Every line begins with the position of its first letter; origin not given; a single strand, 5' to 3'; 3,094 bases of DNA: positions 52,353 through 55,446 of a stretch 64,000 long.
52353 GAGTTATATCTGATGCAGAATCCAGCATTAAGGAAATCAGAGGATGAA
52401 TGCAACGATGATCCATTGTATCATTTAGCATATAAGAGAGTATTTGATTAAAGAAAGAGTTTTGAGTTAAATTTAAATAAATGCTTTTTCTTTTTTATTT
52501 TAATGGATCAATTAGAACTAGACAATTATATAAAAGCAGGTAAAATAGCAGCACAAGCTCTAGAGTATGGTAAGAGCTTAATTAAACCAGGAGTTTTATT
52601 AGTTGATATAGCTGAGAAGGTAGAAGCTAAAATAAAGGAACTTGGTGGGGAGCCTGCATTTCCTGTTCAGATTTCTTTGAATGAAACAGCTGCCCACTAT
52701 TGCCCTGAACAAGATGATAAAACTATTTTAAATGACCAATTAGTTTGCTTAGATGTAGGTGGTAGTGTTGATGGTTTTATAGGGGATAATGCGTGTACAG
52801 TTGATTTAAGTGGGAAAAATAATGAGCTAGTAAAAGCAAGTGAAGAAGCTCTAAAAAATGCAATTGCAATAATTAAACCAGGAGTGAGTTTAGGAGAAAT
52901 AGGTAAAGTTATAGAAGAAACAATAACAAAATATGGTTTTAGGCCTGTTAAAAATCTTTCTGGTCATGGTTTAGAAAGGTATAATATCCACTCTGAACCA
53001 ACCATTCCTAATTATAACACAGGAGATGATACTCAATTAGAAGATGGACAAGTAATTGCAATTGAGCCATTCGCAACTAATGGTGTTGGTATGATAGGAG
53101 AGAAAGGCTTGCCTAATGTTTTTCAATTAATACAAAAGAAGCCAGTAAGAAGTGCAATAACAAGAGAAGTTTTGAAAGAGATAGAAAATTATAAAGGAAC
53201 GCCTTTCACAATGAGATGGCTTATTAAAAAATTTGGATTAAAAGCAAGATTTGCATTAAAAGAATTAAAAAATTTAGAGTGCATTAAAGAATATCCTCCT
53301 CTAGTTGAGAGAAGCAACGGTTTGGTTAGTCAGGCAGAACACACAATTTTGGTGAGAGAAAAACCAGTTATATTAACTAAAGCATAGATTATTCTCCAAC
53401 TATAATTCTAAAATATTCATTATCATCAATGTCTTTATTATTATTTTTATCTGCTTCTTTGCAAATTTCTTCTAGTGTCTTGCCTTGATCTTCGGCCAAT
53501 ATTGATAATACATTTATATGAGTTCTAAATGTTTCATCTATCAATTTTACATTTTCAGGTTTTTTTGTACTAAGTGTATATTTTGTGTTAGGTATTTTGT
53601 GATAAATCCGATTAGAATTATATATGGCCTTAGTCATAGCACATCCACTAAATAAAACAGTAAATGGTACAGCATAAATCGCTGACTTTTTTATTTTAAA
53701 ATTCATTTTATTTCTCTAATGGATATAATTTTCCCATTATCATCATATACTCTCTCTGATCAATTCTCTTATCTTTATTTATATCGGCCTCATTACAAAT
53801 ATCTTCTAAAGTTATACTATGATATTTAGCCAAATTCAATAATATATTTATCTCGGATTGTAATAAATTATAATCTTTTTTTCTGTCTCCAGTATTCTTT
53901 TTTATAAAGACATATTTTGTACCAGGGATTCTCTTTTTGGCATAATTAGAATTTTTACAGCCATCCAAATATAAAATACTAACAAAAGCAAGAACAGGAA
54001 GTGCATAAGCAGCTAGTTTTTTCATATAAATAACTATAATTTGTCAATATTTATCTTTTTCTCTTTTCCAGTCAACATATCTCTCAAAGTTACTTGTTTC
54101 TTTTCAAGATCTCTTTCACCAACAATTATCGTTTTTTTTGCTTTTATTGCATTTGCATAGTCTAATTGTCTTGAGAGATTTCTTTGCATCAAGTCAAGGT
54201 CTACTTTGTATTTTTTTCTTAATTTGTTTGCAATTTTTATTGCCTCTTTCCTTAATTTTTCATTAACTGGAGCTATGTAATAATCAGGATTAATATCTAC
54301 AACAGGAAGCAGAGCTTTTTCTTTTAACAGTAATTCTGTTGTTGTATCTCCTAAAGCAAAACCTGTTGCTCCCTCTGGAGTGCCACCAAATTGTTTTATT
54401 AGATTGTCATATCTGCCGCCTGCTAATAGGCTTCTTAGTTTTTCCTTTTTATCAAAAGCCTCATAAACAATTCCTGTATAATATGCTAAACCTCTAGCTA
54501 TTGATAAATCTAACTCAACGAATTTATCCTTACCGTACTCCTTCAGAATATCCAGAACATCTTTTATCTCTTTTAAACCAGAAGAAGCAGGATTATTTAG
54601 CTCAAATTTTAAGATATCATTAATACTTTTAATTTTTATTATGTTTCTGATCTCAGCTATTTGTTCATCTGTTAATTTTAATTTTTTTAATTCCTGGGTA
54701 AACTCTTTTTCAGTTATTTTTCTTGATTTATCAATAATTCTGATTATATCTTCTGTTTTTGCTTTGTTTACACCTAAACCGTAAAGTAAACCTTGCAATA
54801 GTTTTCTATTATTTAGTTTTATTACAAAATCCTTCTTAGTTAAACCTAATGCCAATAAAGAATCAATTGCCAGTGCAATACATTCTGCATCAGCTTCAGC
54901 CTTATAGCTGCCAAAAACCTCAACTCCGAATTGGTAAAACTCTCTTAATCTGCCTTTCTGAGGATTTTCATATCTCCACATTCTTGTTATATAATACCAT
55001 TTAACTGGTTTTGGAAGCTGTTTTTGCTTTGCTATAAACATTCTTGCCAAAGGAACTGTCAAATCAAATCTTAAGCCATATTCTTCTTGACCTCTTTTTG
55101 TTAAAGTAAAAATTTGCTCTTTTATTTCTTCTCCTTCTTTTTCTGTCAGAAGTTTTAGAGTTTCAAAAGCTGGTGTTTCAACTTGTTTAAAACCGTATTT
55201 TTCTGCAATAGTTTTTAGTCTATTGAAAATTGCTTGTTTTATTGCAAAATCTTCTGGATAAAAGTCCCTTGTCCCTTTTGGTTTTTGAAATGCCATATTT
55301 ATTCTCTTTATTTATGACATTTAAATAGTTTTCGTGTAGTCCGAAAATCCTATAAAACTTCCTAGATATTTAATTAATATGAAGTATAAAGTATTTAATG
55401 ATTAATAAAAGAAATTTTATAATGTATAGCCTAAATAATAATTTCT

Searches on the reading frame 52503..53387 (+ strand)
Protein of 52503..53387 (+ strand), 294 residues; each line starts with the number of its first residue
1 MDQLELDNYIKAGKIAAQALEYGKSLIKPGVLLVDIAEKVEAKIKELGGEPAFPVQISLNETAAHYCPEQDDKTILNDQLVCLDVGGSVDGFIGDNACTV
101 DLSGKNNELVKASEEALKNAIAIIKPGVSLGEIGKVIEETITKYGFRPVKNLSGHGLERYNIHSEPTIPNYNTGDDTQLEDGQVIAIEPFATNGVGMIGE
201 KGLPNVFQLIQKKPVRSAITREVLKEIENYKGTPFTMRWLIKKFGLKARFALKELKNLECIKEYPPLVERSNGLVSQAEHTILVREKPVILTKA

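Call 51: search_protein_families(library=pfam, proteins=[window:52503-53387:+], max_evalue=0.00001)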
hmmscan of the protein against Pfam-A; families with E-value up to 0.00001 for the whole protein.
window:52503-53387:+ (294 aa): 1 family
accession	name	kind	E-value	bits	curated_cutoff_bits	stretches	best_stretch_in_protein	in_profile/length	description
PF00557.29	Peptidase_M24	-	8.1e-38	130.7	23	1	9-197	3-191/208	Metallopeptidase family M24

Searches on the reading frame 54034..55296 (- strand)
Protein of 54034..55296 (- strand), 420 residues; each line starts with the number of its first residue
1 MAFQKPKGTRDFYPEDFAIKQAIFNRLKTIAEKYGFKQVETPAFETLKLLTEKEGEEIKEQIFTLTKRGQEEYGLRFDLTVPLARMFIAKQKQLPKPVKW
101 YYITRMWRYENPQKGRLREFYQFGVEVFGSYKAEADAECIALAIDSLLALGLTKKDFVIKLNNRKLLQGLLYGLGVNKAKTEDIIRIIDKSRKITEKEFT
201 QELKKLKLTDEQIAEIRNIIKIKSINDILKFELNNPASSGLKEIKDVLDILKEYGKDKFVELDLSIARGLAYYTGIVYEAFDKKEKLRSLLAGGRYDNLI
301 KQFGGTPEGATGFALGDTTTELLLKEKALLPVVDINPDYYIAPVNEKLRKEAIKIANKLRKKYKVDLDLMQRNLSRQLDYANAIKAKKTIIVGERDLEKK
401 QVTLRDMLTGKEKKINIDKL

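Call 51: search_protein_families(library=pfam, proteins=[window:54034-55296:-], max_evalue=0.00001)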
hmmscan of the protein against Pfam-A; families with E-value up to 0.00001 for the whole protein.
window:54034-55296:- (420 aa): 3 families
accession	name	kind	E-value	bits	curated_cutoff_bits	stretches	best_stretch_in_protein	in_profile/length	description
PF13393.11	tRNA-synt_His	-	6.2e-56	190.3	25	1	8-315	1-303/308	Histidyl-tRNA synthetase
PF03129.25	HGTP_anticodon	-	6.1e-14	52.4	21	1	340-420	3-87/94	Anticodon binding domain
PF00587.30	tRNA-synt_2b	-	1.3e-09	38.8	29.3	1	63-207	1-110/179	tRNA synthetase class II core domain (G, H, P, S and T)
